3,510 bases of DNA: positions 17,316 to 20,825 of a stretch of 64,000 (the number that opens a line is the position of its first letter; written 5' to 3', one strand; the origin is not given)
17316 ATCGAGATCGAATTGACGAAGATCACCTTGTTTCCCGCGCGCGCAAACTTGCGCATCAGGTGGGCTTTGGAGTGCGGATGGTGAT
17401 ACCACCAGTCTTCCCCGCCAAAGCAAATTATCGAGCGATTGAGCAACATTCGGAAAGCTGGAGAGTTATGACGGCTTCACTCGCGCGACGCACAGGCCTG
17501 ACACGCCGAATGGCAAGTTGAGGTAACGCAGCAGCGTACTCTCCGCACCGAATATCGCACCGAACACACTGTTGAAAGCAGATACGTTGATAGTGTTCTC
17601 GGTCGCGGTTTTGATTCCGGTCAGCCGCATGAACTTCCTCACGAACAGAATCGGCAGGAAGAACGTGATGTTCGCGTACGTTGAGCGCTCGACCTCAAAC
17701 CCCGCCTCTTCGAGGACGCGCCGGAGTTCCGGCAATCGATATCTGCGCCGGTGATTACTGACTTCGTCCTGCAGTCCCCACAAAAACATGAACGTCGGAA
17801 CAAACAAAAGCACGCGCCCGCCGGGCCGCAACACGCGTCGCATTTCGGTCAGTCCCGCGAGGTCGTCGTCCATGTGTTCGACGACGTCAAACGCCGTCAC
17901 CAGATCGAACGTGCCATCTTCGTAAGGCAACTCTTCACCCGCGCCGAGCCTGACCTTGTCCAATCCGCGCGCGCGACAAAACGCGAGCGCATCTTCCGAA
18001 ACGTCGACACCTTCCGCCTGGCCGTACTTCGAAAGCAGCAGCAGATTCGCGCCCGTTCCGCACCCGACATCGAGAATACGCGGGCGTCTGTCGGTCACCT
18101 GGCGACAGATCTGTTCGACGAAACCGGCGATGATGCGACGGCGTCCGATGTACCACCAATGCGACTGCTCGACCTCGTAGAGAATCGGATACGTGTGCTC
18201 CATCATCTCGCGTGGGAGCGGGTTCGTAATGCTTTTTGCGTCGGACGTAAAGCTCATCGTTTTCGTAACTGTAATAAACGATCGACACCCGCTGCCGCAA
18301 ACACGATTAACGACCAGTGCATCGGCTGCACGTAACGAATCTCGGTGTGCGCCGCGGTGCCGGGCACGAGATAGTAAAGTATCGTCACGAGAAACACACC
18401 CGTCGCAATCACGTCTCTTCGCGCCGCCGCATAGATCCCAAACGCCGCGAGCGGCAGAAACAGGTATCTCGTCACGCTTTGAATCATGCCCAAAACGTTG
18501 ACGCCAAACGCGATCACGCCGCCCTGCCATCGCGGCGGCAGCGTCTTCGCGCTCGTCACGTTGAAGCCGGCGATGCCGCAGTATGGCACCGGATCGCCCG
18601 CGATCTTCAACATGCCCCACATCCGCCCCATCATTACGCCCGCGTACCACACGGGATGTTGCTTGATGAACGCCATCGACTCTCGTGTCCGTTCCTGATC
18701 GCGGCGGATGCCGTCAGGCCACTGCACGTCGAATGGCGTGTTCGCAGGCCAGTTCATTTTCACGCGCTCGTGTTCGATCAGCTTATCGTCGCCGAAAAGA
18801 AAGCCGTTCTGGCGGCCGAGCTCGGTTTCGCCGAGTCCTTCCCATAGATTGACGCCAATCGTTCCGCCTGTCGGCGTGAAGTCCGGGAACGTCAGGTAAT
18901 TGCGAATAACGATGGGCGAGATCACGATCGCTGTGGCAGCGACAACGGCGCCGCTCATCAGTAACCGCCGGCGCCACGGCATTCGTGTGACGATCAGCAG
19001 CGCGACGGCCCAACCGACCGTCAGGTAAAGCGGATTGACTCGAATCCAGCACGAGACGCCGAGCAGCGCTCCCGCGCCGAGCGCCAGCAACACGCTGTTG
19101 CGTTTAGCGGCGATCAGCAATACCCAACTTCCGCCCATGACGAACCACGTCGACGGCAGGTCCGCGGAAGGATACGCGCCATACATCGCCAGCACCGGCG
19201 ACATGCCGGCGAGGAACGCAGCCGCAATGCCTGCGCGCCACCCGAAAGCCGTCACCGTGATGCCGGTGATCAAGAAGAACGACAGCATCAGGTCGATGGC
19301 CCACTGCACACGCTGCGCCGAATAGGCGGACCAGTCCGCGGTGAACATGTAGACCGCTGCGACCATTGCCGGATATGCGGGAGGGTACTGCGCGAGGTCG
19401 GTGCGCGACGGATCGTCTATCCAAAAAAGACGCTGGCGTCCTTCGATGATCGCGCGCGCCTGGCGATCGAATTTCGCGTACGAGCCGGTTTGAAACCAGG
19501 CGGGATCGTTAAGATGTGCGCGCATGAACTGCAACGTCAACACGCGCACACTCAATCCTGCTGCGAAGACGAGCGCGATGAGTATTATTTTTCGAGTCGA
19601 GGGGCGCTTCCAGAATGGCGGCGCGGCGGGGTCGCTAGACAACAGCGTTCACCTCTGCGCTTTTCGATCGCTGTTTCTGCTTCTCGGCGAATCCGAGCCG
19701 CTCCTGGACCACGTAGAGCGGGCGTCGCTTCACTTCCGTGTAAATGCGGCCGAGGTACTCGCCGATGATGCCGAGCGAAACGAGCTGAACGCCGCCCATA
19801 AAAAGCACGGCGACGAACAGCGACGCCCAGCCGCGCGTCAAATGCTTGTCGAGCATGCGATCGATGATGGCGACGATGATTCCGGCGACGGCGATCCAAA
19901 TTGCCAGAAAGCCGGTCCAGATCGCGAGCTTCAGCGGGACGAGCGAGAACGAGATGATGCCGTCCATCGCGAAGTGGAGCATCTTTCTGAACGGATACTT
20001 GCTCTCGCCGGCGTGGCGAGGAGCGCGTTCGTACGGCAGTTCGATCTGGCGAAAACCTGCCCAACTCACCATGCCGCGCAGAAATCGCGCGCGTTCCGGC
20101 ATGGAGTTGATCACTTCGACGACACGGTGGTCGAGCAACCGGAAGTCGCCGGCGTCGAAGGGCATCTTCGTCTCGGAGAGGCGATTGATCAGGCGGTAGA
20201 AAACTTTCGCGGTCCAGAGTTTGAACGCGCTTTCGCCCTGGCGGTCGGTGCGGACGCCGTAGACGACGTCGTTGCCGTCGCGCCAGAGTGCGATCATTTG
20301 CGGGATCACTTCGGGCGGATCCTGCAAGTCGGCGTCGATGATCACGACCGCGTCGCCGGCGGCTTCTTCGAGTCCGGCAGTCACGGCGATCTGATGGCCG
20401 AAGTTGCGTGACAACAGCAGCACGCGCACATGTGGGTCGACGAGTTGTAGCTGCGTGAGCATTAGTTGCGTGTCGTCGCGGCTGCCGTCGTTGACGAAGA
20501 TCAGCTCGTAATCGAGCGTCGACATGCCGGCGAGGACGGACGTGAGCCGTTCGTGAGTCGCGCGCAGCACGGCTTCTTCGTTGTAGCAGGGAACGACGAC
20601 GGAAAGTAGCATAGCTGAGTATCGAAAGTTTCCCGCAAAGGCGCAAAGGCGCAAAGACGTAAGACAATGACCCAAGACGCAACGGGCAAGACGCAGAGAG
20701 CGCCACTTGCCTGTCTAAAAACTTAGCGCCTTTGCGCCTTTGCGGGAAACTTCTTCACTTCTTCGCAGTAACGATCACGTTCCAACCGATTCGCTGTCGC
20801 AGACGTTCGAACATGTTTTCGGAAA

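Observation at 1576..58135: Most larger intergenic gaps carry a long hairpin whose arms are tandem 7-9 nt words, with a different word at different loci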

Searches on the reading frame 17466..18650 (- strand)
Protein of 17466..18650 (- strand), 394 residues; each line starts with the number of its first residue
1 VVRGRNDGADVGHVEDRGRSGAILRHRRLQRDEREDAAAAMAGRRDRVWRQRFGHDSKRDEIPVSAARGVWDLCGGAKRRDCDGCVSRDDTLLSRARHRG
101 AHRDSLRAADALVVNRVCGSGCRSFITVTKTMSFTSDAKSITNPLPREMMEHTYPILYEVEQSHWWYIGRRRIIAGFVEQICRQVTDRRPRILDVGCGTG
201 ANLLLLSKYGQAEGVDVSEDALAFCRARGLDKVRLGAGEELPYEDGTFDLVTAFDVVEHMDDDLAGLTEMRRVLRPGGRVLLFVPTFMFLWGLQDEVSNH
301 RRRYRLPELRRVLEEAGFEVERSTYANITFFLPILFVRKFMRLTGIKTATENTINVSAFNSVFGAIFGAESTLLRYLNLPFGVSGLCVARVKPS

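Call 60: search_protein_families(library=pfam, proteins=[window:17466-18650:-], max_evalue=0.00001)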
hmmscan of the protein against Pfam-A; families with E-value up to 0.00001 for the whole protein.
window:17466-18650:- (394 aa): 7 families
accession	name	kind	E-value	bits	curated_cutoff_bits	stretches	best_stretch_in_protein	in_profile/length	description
PF08241.18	Methyltransf_11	-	4.8e-22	78.8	21.2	1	193-281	1-94/95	Methyltransferase domain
PF13649.12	Methyltransf_25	-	1e-18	68.3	27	1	192-278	1-97/97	Methyltransferase domain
PF13489.12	Methyltransf_23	-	3.9e-18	66.2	27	1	185-321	19-162/164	Methyltransferase domain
PF13847.12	Methyltransf_31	-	1.8e-14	54.1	27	1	191-281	6-108/145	Methyltransferase domain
PF08242.18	Methyltransf_12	-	4.9e-14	53.3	30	1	193-280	1-98/98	Methyltransferase domain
PF01209.24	Ubie_methyltran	-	2e-11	44.1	20.1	1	184-282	42-151/233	ubiE/COQ5 methyltransferase family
PF07021.18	MetW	-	2.5e-08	34.2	21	1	188-289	13-114/193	Methionine biosynthesis protein MetW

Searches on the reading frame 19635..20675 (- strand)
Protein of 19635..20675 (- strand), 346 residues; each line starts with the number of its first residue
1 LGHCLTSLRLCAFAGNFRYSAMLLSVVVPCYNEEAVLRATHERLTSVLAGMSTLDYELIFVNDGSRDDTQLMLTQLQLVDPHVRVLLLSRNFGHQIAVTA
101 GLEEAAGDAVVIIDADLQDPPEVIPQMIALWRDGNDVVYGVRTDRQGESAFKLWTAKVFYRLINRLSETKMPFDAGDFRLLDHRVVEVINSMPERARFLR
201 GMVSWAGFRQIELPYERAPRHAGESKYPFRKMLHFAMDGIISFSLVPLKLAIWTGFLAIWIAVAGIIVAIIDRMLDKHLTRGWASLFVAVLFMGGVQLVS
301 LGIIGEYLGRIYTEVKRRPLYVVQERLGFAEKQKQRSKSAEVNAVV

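Call 12: search_protein_families(library=pfam, proteins=[window:19635-20675:-])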
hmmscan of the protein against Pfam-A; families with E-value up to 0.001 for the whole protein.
window:19635-20675:- (346 aa): 2 families
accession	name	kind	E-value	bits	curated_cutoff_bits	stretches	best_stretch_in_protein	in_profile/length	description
PF00535.33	Glycos_transf_2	-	3e-35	122.1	23.3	1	25-187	1-165/168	Glycosyl transferase family 2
PF13641.12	Glyco_tranf_2_3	-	5e-09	37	27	1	24-157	3-138/230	Glycosyltransferase like family 2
